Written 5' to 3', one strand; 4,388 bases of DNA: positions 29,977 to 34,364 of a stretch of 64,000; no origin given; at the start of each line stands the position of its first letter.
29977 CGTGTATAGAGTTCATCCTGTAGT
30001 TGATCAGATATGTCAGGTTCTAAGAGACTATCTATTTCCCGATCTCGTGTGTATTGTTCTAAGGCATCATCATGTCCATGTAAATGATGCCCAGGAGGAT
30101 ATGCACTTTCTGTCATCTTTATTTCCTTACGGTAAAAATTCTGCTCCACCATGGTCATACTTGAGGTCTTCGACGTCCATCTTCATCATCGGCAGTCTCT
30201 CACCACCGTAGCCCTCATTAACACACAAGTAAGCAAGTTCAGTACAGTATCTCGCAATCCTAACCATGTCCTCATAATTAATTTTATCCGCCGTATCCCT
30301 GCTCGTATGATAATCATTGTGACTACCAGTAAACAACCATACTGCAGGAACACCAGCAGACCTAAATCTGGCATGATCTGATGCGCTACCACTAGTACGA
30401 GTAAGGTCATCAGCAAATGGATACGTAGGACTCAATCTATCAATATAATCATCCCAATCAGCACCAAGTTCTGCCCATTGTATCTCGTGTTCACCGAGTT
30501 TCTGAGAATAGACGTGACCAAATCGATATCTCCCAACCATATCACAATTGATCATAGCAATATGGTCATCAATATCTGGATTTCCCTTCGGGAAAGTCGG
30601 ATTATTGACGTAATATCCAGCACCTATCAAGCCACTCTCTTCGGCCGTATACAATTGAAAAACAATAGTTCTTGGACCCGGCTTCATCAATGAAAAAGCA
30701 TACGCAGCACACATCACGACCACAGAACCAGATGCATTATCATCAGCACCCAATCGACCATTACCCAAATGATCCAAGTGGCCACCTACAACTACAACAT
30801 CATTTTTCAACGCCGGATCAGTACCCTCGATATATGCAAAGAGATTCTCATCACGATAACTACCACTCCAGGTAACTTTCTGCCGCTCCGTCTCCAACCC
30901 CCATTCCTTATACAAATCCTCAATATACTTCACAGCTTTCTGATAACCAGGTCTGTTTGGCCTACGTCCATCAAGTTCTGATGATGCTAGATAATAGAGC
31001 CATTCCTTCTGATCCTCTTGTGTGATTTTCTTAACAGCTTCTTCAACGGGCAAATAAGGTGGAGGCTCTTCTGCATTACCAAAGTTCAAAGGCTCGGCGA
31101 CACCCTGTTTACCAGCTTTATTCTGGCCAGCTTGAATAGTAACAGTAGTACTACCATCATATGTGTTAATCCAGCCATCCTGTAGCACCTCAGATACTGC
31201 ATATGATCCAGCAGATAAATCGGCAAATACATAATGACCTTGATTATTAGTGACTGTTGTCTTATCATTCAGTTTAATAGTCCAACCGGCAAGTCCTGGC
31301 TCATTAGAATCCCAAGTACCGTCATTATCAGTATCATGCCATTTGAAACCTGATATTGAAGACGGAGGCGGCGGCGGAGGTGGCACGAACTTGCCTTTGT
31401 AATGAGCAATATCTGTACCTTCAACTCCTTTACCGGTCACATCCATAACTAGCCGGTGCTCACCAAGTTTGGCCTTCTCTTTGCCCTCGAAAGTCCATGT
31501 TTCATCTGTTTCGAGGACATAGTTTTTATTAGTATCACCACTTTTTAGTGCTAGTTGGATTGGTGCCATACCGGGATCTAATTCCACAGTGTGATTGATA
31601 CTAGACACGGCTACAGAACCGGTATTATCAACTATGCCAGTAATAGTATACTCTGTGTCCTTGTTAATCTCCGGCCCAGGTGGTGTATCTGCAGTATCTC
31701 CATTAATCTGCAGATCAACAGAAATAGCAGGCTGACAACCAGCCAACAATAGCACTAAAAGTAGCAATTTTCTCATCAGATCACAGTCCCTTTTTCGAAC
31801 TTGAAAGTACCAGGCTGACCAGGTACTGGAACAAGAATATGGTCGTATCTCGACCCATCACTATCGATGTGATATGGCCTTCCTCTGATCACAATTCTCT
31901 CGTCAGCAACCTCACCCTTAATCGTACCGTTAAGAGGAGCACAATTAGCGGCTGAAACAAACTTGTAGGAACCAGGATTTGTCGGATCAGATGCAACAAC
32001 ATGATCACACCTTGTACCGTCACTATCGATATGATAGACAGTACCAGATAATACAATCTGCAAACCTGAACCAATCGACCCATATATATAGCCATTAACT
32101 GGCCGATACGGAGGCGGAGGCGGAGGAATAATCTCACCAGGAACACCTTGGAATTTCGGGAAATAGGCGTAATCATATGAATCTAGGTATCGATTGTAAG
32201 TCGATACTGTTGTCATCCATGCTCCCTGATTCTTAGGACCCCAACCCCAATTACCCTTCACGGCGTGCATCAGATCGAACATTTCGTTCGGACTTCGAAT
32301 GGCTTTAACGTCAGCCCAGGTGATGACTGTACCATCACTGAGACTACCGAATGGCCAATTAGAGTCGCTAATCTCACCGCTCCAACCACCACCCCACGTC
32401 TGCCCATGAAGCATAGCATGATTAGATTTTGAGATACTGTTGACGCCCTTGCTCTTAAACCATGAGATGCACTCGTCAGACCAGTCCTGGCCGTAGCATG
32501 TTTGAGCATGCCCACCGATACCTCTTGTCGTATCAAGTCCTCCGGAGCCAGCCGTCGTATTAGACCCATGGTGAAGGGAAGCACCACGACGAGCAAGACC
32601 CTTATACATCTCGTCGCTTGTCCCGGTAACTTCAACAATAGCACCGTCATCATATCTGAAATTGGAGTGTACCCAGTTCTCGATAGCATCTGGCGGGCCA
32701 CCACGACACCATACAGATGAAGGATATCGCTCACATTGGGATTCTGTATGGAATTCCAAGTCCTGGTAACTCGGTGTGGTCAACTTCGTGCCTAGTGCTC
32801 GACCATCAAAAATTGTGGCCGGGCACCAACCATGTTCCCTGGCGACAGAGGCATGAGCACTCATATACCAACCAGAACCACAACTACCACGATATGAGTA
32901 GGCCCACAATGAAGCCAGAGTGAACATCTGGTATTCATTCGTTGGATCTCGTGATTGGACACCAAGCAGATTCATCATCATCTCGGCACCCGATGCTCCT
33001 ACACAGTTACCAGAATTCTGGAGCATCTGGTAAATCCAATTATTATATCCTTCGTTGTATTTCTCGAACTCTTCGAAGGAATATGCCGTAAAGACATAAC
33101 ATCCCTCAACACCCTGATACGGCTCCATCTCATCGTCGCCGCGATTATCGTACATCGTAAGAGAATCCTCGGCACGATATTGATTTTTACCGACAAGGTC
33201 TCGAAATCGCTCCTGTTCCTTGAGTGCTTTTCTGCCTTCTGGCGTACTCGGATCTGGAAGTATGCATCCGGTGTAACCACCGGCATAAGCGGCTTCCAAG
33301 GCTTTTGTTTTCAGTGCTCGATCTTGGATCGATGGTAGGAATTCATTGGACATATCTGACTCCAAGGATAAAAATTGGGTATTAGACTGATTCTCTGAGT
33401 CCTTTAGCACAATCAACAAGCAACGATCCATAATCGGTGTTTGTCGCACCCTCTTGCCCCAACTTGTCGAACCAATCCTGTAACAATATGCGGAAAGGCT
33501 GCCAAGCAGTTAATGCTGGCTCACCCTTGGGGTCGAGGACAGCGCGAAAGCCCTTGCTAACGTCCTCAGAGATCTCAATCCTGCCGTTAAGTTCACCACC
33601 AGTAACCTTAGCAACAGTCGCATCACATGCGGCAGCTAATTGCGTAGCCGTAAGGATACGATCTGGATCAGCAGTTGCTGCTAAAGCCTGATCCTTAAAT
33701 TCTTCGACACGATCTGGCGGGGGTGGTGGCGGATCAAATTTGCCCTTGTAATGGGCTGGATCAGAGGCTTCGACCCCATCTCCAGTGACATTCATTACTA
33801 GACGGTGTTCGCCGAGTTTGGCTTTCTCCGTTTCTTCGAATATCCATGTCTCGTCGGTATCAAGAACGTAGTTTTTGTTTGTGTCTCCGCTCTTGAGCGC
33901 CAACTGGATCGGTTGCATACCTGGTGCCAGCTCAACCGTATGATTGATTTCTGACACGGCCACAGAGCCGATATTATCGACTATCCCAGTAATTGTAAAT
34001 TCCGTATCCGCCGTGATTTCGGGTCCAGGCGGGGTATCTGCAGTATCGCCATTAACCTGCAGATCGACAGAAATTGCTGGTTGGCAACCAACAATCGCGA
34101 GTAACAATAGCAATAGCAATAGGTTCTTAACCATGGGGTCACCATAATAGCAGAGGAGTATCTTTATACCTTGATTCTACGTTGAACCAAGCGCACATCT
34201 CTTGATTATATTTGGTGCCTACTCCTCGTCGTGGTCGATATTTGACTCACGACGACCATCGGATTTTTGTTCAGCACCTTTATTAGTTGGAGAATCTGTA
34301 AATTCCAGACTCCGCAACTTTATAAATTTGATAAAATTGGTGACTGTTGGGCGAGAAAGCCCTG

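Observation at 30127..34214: Late lipoprotein / cysteine protease / lipoprotein-metallopeptidase triad: a possible protease-based envelope-attack module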

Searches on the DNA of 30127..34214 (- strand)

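Call 6: search_dna_similar(query=window:30127-34214:-, collection=phages, mode=distant, max_rows=20)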
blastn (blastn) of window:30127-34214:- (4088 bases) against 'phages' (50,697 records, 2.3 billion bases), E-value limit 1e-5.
No match.

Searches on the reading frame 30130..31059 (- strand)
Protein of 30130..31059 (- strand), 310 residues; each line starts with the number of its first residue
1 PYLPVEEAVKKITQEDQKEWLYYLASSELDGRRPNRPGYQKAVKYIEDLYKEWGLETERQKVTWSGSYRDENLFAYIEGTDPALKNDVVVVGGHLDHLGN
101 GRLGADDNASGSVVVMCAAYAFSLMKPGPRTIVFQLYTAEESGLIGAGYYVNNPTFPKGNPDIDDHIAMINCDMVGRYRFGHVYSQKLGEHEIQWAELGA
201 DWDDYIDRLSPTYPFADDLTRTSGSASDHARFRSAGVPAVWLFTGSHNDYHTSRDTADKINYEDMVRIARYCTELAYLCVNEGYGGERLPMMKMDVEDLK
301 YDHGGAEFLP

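Call 64: search_solved_structures(query=window:30130-31059:-, max_evalue=0.00001, show_alignments=1)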
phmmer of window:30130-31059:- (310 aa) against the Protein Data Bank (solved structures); distinct sequences matched with E-value up to 0.00001: 19.
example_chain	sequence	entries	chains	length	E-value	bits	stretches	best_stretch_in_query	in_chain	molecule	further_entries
1cp7_A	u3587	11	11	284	6.6e-18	68.2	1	25-247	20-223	AMINOPEPTIDASE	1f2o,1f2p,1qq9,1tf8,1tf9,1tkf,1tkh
2ek8_A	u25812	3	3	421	6.3e-16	61.7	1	85-279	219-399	Aminopeptidase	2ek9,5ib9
6esl_A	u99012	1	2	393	3.9e-12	49.3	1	48-276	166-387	Bacterial leucyl aminopeptidase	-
6ica_A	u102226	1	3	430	4.7e-12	49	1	49-276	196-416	Aminopeptidase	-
8ac9_A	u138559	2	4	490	5.8e-11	45.4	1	82-247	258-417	Keratinase KP1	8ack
8ac7_B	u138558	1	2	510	6.6e-11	45.2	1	82-247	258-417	Keratinase KP1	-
3iib_A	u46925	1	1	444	1.2e-10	44.4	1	69-282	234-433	Peptidase M28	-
5gne_A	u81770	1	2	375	1.4e-10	44.1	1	86-270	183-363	Leucine aminopeptidase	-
8acg_F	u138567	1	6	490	4e-10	42.7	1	82-247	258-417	Keratinase KP1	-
8acr_A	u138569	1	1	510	4.5e-10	42.5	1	82-247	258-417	Keratinase KP1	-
3b3t_A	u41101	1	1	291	1.5e-08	37.4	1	64-256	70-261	Bacterial leucyl aminopeptidase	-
6hc6_A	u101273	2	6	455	2.7e-08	36.6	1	85-282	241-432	Aminopeptidase YwaD | Aminopeptidase Y (Arg Lys Leu preference)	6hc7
1rtq_A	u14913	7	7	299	7.8e-08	35.1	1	64-256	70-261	Bacterial leucyl aminopeptidase | Aminopeptidase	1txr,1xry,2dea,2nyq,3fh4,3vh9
1amp_A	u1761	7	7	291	7.8e-08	35.1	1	64-256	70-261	AMINOPEPTIDASE | PROTEIN (AMINOPEPTIDASE) | BACTERIAL LEUCYL AMINOPEPTIDASE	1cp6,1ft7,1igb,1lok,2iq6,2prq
3b35_A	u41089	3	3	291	1.4e-07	34.3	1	64-256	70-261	Bacterial leucyl aminopeptidase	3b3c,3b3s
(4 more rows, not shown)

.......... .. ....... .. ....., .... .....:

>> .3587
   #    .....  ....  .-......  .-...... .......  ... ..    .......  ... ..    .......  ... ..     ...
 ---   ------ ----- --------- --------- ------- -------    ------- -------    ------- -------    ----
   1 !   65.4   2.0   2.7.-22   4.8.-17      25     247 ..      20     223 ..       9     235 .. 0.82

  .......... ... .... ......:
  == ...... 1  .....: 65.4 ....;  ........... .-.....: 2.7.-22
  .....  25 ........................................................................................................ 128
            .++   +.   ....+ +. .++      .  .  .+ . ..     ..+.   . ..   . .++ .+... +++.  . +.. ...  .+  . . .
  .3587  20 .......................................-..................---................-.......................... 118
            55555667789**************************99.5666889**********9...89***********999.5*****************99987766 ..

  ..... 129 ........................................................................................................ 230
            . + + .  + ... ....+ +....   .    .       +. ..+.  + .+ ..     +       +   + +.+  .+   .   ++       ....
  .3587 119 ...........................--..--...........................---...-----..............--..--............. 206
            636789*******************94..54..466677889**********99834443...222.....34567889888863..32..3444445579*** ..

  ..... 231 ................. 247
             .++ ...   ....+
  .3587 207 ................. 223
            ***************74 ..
